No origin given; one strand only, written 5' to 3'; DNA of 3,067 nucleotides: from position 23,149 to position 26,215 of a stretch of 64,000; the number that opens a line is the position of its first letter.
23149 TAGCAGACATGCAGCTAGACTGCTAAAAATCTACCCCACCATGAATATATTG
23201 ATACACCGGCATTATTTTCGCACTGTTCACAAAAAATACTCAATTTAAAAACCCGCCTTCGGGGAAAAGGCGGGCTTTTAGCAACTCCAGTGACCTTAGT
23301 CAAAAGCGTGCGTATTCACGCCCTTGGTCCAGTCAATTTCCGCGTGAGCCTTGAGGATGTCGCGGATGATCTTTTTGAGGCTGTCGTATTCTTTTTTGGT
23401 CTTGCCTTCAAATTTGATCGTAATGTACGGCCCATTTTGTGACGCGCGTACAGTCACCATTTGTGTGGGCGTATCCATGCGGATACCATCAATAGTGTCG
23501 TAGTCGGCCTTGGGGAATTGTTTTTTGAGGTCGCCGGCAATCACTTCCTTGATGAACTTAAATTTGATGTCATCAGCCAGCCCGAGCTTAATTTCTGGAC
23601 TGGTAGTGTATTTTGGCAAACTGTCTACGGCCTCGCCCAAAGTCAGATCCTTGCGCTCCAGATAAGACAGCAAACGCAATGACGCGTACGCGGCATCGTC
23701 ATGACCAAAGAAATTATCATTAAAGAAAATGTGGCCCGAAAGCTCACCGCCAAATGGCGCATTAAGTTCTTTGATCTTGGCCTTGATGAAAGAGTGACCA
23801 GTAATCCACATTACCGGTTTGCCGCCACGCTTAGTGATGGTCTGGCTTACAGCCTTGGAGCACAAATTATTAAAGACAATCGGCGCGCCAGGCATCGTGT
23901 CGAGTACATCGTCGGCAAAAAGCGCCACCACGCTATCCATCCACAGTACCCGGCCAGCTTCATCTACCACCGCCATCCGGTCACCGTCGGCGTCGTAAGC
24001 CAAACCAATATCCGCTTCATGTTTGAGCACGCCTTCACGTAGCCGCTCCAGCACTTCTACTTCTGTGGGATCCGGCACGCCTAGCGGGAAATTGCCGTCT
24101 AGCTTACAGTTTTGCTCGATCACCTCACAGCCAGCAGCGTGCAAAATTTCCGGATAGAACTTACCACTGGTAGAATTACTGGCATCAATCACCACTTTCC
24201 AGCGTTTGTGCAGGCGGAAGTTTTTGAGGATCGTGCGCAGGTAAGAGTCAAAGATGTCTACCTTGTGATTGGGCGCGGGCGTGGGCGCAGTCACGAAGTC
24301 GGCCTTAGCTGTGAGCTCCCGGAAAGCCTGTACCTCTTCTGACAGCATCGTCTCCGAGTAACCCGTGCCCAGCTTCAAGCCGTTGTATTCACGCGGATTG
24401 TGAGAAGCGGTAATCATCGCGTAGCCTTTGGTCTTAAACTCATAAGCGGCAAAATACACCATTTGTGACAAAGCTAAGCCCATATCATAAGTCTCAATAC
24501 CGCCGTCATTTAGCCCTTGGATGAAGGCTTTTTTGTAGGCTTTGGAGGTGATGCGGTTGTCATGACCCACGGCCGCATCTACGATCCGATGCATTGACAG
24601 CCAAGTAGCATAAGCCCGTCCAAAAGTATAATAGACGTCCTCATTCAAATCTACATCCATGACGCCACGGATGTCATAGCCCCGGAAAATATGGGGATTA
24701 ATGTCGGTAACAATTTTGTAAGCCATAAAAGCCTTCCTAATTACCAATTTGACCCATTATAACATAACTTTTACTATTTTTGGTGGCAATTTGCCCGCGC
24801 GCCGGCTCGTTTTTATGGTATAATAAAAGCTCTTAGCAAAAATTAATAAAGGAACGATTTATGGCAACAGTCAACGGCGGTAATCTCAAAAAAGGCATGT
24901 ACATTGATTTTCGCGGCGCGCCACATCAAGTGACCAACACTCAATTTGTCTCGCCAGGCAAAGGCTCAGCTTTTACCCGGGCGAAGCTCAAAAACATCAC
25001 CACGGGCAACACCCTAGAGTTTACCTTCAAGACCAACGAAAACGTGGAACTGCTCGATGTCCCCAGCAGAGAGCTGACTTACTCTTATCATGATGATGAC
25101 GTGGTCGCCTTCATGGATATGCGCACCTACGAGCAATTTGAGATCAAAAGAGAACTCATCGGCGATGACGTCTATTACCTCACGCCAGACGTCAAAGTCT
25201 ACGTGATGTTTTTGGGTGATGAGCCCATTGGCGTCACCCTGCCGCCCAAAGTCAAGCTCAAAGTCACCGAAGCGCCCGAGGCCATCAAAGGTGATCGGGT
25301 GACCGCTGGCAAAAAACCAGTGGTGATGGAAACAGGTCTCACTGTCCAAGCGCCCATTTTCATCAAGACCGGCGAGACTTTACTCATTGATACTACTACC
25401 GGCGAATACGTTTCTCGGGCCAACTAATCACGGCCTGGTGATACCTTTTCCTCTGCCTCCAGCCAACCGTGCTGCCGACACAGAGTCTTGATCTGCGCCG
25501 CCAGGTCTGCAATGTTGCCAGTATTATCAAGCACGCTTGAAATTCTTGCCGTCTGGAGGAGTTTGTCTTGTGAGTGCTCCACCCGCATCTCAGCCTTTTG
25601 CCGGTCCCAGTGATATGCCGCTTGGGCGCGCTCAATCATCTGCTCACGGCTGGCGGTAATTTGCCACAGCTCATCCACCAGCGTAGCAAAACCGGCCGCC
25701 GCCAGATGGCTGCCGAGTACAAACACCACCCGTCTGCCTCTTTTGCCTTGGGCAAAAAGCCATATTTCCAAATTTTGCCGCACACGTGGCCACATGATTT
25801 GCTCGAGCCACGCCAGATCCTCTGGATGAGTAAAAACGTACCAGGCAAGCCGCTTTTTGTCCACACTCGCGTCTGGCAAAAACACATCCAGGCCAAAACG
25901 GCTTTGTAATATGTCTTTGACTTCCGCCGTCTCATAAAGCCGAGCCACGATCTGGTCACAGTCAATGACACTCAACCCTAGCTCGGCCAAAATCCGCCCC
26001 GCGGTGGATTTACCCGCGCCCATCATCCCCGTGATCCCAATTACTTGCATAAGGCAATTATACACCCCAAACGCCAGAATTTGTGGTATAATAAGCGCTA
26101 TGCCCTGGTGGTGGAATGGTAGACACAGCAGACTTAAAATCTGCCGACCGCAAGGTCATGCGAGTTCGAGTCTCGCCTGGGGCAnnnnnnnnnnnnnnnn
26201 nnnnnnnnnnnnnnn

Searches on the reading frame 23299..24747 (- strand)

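Call 78: search_protein_families(library=pfam, proteins=[window:23299-24747:-], max_evalue=0.00001)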
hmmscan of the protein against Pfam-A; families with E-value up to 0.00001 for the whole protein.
window:23299-24747:- (483 aa): 3 families
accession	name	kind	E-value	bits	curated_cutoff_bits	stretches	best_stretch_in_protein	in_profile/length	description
PF02878.22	PGM_PMM_I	-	4.6e-28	98.1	22.5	1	20-150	3-135/138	Phosphoglucomutase/phosphomannomutase, alpha/beta/alpha domain I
PF02879.22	PGM_PMM_II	-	2.3e-24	86.4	29.3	1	168-265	2-103/103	Phosphoglucomutase/phosphomannomutase, alpha/beta/alpha domain II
PF02880.22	PGM_PMM_III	-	2.8e-20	73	20.7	1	271-379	3-114/115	Phosphoglucomutase/phosphomannomutase, alpha/beta/alpha domain III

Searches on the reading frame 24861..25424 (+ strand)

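Call 78: search_protein_families(library=pfam, proteins=[window:24861-25424:+], max_evalue=0.00001)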
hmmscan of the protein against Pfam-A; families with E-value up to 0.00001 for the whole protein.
window:24861-25424:+ (188 aa): 3 families
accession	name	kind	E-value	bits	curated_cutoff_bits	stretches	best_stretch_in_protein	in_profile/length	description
PF09285.17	Elong-fact-P_C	-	1.2e-20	73.4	25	1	131-186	1-56/56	Elongation factor P, C-terminal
PF08207.18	EFP_N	-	7e-19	68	23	1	7-62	3-58/58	Elongation factor P (EF-P) KOW-like domain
PF01132.26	EFP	-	1.6e-15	57.2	27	1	70-123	1-54/54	Elongation factor P (EF-P) OB domain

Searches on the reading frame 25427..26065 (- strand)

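Call 78: search_protein_families(library=pfam, proteins=[window:25427-26065:-], max_evalue=0.00001)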
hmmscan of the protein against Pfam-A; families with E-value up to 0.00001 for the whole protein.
window:25427-26065:- (213 aa): 3 families
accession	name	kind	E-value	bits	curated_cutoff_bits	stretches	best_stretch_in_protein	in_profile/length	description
PF01121.26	CoaE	-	6.8e-25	88.2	27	1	8-187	2-180/180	Dephospho-CoA kinase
PF13238.12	AAA_18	-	1.5e-06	29.1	29.4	1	9-56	1-41/128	AAA domain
PF01202.28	SKI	-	3.3e-06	27.8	22.1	1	15-56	1-42/159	Shikimate kinase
